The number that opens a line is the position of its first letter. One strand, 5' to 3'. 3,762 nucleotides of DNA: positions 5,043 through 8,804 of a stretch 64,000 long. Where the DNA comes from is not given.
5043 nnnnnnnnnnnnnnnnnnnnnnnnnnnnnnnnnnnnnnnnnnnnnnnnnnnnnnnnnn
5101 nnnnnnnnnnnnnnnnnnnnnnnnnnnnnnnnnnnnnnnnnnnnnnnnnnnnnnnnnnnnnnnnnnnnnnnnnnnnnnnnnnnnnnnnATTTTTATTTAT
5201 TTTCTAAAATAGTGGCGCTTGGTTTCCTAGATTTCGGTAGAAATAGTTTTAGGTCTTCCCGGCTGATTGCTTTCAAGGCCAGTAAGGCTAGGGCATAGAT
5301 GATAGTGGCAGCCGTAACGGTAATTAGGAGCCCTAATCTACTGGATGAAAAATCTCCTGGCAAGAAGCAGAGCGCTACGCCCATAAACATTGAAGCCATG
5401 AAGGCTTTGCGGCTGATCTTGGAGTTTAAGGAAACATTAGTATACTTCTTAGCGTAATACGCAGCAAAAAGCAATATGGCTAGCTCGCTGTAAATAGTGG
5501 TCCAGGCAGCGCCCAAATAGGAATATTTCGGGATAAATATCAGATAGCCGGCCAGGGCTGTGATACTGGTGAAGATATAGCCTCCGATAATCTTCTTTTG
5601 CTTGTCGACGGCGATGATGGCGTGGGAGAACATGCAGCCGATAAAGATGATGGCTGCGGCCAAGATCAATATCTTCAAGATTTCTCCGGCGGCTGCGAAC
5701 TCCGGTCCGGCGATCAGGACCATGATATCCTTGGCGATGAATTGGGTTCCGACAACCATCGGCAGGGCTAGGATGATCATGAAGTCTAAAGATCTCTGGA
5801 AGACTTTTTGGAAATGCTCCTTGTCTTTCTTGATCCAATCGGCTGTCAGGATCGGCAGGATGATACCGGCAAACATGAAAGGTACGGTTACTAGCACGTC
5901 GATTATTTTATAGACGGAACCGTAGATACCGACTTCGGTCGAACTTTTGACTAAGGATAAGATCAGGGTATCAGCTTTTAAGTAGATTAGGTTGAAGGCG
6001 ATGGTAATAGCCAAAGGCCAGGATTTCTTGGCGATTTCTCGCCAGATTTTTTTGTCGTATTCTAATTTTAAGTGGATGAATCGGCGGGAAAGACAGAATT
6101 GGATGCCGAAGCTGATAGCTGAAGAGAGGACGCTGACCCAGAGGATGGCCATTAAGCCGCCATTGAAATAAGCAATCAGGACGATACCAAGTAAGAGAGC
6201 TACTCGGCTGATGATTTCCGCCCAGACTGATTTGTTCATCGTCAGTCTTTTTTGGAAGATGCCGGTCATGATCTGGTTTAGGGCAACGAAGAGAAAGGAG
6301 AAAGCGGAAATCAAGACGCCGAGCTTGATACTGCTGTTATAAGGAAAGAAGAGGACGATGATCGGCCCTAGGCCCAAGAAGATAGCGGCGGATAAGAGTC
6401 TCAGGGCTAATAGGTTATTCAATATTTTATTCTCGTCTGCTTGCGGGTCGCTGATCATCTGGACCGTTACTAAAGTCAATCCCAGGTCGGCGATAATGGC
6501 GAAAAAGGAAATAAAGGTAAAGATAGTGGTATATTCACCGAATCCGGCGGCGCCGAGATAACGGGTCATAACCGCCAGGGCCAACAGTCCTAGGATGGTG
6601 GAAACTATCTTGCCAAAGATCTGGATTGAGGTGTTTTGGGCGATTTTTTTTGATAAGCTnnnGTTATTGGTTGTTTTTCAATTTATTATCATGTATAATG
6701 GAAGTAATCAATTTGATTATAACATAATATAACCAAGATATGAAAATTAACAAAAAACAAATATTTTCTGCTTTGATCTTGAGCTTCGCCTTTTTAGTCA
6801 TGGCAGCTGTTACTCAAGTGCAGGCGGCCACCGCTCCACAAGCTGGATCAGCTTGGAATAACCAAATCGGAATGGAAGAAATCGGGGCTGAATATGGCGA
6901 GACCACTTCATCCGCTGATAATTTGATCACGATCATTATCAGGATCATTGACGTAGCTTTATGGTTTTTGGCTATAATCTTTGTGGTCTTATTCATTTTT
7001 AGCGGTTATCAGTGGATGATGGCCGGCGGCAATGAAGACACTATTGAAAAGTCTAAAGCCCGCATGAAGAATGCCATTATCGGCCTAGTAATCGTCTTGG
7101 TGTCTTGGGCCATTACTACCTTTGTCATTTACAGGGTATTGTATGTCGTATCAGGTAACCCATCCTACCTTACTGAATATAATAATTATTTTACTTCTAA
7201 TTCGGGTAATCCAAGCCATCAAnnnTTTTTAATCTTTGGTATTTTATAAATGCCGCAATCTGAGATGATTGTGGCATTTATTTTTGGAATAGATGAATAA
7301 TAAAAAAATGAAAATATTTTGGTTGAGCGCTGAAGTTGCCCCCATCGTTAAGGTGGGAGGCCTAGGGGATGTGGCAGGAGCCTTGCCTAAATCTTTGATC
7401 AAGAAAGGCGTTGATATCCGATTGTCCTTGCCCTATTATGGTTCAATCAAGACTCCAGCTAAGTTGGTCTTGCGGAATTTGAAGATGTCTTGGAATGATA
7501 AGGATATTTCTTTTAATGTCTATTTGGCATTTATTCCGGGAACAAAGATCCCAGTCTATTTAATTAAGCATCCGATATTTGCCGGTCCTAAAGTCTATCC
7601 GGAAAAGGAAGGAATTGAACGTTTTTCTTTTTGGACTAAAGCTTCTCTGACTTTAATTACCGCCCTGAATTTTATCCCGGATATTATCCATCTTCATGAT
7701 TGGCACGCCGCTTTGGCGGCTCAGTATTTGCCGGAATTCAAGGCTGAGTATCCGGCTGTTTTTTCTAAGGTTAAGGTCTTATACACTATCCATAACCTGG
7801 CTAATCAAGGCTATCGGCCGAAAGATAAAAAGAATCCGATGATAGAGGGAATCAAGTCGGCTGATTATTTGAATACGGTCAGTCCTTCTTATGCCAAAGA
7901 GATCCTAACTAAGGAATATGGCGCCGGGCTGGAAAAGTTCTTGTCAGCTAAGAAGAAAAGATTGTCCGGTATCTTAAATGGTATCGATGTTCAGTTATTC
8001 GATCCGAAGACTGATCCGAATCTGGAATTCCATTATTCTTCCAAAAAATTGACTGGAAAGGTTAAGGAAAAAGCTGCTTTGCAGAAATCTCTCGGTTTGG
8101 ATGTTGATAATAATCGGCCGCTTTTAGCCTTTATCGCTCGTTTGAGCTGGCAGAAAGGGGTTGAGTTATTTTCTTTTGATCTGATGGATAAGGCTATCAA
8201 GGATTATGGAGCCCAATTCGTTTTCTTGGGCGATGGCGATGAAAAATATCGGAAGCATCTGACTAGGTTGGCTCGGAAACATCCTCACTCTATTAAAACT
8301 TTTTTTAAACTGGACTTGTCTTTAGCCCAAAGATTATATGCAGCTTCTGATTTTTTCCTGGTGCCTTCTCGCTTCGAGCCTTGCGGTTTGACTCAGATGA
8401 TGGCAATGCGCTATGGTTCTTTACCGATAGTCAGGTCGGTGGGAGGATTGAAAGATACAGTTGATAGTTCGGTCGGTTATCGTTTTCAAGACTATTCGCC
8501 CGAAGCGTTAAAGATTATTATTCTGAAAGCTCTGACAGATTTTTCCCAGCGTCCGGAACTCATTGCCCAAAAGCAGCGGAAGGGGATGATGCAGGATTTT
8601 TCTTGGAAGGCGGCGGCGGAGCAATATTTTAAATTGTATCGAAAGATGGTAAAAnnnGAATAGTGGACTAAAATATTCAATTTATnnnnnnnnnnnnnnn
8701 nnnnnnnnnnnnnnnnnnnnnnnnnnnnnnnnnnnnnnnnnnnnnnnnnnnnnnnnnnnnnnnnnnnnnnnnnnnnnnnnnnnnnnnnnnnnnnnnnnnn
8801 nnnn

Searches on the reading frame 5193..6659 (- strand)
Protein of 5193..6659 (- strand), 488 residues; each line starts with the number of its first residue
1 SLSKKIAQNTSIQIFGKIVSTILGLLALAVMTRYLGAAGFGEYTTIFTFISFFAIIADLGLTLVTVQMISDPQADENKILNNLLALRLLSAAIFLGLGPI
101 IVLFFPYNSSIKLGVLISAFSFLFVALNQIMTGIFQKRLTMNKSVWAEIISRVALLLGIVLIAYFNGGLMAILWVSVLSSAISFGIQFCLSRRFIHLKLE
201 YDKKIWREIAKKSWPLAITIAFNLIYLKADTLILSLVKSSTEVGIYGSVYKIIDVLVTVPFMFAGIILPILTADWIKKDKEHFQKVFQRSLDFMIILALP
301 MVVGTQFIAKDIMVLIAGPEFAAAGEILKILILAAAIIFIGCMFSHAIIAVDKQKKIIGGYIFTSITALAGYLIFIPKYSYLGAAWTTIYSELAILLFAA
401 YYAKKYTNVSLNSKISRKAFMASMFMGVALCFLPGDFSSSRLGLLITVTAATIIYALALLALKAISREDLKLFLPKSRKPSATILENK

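Call 8: search_protein_families(library=pfam, proteins=[window:5193-6659:-], max_evalue=0.001)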
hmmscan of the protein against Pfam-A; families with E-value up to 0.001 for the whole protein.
window:5193-6659:- (488 aa): 2 families
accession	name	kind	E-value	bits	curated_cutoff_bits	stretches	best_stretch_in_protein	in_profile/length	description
PF01943.22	Polysacc_synt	-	5.9e-30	105.1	28.2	1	7-271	2-270/274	Polysaccharide biosynthesis protein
PF13440.11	Polysacc_synt_3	-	2.4e-25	89.8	23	1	30-321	1-288/293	Polysaccharide biosynthesis protein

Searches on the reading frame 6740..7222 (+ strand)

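Call 8: search_protein_families(library=pfam, proteins=[window:6740-7222:+], max_evalue=0.001)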
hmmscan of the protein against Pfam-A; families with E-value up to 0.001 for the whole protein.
window:6740-7222:+ (161 aa): 1 family
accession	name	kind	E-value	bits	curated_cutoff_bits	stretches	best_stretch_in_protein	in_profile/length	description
PF18895.5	T4SS_pilin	-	1.7e-09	38.1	26.6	1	60-129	3-71/71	Type IV secretion system pilin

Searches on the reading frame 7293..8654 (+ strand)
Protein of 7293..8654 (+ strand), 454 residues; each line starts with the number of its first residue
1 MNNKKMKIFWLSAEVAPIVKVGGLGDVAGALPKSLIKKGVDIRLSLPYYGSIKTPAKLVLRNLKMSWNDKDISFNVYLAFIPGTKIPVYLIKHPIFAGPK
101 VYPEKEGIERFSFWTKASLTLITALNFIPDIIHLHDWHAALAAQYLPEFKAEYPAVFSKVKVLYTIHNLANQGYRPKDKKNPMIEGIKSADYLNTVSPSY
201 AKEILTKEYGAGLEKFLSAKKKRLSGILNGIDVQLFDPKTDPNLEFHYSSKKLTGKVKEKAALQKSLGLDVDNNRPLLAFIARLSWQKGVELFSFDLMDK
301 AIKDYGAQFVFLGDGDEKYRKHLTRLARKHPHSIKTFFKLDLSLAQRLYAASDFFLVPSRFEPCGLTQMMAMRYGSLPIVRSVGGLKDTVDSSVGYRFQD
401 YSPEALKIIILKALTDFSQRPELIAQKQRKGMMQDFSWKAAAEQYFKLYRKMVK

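Call 8: search_protein_families(library=pfam, proteins=[window:7293-8654:+], max_evalue=0.001)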
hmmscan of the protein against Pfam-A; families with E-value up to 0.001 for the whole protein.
window:7293-8654:+ (454 aa): 4 families
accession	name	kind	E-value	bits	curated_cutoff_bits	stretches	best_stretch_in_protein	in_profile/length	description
PF08323.17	Glyco_transf_5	-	5.6e-55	187.1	22.7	1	7-218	1-238/239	Starch synthase catalytic domain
PF00534.26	Glycos_transf_1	-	8.3e-17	61.7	26.4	1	272-426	12-168/172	Glycosyl transferases group 1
PF13692.12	Glyco_trans_1_4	-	1.4e-13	51.8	27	1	276-416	2-142/142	Glycosyl transferases group 1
PF13439.12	Glyco_transf_4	-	2.9e-05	24.6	28.5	1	98-206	43-150/170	Glycosyltransferase Family 4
